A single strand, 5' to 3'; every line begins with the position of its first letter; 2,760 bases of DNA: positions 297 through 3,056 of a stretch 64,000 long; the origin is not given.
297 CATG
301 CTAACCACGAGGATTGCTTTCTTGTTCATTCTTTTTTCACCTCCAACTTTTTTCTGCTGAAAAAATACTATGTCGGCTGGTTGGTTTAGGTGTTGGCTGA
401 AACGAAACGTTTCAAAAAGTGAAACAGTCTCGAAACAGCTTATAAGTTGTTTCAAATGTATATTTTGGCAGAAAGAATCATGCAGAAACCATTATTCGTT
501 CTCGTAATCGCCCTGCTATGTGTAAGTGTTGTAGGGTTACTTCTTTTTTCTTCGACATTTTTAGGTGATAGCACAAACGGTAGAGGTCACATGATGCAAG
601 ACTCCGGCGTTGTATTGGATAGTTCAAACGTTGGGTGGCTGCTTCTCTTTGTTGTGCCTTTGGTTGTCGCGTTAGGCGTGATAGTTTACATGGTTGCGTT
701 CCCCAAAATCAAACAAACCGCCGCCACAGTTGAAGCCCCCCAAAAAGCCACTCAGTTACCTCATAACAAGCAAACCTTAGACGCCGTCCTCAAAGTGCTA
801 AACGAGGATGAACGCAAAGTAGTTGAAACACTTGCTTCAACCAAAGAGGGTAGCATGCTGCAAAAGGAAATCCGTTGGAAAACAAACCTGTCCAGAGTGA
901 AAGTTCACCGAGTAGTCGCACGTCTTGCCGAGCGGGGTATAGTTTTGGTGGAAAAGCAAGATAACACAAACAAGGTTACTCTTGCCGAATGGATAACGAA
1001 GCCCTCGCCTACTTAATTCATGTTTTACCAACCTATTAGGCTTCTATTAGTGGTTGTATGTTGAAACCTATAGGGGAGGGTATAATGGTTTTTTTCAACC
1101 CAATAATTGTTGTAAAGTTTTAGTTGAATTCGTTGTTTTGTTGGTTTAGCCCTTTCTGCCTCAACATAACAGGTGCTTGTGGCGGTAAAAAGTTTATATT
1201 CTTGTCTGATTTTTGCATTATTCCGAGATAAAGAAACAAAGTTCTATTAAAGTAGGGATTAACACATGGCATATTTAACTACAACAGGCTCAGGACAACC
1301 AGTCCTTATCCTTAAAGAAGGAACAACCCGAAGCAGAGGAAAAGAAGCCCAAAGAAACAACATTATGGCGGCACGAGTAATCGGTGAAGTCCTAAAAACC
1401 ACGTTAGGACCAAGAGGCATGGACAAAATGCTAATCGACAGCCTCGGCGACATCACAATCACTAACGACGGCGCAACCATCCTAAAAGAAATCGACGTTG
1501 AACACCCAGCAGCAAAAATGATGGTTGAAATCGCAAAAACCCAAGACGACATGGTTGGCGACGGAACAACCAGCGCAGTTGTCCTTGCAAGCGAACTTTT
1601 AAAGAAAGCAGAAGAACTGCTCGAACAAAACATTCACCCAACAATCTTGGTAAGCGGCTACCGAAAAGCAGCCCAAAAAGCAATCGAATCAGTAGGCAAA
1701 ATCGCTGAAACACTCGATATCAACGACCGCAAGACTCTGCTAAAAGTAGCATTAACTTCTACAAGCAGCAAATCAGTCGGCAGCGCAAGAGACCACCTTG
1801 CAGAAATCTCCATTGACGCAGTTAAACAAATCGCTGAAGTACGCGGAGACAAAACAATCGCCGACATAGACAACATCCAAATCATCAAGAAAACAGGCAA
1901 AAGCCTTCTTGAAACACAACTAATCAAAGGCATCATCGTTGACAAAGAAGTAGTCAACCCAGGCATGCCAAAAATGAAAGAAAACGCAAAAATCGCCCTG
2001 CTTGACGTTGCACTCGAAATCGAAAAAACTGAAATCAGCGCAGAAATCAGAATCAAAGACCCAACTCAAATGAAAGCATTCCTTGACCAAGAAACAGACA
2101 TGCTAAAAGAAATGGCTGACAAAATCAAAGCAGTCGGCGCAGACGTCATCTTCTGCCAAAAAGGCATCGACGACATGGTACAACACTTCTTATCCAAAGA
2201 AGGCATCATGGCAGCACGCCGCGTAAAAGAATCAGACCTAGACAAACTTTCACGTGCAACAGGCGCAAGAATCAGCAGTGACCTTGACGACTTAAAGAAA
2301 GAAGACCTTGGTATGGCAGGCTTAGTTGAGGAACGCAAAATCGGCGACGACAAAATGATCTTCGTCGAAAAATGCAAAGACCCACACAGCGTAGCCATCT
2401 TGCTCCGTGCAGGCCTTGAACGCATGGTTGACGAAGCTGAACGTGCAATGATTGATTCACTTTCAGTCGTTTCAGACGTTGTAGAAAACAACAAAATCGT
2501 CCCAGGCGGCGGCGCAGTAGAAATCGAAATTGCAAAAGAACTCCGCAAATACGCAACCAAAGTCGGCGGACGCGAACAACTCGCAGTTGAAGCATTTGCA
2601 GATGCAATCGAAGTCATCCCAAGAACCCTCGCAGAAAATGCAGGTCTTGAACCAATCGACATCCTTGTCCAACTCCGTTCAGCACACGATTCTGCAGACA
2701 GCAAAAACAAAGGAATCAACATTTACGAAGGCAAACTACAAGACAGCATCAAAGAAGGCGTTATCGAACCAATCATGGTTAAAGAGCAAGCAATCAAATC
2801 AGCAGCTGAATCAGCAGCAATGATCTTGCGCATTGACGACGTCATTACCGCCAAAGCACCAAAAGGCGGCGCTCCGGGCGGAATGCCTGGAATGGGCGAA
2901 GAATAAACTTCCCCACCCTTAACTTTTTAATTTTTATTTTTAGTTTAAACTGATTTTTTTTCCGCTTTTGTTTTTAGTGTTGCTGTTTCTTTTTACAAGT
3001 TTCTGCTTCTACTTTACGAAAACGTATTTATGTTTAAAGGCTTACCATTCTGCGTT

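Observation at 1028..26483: Dispersed palindrome plus G-string element family: four intergenic copies, each ending in an SD-like motif and a start codon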

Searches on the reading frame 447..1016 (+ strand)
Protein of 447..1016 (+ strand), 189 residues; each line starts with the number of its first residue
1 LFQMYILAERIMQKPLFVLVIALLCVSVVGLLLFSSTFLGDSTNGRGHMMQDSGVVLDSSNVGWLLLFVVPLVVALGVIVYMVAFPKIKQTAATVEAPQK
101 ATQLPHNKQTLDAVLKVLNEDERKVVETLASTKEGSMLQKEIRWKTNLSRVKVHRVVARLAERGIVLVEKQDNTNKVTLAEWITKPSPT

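Call 70: search_protein_families(library=pfam, proteins=[window:447-1016:+], max_evalue=0.001)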
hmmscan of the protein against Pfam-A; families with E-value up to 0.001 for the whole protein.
window:447-1016:+ (189 aa): 3 families
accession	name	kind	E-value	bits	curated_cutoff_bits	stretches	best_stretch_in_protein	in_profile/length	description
PF24034.1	DUF7343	-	6e-08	32.9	27.6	1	120-179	3-61/62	Domain of unknown function (DUF7343)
PF25213.1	HVO_A0261_N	-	0.00027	21.2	35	1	126-178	14-64/86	HVO_A0261 N-terminal domain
PF01978.25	TrmB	-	0.00063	20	25.6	1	118-172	6-58/68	Sugar-specific transcriptional regulator TrmB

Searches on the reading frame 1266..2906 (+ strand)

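Call 70: search_protein_families(library=pfam, proteins=[window:1266-2906:+], max_evalue=0.001)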
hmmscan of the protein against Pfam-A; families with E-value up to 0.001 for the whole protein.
window:1266-2906:+ (546 aa): 1 family
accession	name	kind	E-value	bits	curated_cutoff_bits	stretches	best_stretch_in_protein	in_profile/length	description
PF00118.29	Cpn60_TCP1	-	2.9e-181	603.9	34.3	1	40-530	2-489/490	TCP-1/cpn60 chaperonin family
